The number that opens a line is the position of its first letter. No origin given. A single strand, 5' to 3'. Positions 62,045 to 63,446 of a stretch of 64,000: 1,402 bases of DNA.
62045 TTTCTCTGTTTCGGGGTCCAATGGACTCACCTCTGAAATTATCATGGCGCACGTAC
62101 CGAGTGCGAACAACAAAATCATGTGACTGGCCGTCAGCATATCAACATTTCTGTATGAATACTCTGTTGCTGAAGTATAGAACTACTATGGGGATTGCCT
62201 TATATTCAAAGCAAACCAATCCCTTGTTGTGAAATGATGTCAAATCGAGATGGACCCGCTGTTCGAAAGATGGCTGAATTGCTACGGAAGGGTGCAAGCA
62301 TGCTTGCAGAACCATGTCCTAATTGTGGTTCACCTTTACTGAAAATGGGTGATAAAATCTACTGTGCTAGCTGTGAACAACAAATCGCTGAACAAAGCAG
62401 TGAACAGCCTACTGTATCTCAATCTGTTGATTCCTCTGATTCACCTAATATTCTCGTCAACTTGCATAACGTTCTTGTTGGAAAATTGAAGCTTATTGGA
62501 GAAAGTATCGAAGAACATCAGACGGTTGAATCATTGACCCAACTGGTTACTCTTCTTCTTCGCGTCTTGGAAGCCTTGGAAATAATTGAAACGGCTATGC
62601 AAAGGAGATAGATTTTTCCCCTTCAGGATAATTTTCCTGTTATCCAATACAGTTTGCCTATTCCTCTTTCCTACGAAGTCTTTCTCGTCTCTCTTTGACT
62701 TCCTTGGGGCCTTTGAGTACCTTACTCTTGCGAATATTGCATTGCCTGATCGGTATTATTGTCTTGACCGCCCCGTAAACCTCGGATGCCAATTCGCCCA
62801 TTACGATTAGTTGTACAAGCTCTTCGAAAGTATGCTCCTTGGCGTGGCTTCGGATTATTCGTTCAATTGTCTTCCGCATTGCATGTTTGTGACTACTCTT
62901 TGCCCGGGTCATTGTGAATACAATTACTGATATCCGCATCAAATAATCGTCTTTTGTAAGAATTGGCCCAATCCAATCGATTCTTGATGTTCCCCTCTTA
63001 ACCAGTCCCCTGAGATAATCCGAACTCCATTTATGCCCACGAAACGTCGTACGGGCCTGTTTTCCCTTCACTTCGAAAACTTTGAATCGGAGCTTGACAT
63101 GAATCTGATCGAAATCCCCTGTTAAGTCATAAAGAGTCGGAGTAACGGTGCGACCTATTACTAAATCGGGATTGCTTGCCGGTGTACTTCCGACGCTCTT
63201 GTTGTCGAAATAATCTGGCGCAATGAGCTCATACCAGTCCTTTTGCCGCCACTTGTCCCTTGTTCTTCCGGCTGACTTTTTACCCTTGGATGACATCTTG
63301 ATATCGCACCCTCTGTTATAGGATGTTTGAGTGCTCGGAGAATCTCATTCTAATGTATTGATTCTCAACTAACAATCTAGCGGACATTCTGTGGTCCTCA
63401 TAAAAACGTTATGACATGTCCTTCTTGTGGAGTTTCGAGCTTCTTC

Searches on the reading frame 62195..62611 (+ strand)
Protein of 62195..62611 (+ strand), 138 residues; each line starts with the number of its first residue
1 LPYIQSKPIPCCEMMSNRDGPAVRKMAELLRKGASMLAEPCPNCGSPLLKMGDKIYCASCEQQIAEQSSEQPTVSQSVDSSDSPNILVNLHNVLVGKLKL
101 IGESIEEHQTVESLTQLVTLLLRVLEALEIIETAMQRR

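Call 20: search_protein_families(library=pfam, proteins=[window:62195-62611:+], max_evalue=0.001)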
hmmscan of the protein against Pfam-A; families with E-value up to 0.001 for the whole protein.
window:62195-62611:+ (138 aa): 1 family
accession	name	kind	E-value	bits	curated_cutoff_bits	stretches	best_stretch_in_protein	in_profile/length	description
PF06677.18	Auto_anti-p27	-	5.7e-14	52.4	24.1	1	24-61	1-40/40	Sjogren's syndrome/scleroderma autoantigen 1 (Autoantigen p27)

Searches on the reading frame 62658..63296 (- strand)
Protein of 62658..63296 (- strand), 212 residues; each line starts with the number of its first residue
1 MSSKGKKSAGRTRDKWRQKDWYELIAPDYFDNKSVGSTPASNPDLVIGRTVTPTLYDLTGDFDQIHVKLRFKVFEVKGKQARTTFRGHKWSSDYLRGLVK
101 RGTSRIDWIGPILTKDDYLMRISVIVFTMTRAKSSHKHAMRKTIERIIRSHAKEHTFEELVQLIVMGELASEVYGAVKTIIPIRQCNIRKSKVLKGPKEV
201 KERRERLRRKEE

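Call 20: search_protein_families(library=pfam, proteins=[window:62658-63296:-], max_evalue=0.001)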
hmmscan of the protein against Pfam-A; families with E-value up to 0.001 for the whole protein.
window:62658-63296:- (212 aa): 1 family
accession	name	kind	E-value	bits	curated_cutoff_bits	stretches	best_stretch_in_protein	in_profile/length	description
PF01015.23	Ribosomal_S3Ae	-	1.4e-67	227.4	29.3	1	8-197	2-191/191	Ribosomal S3Ae family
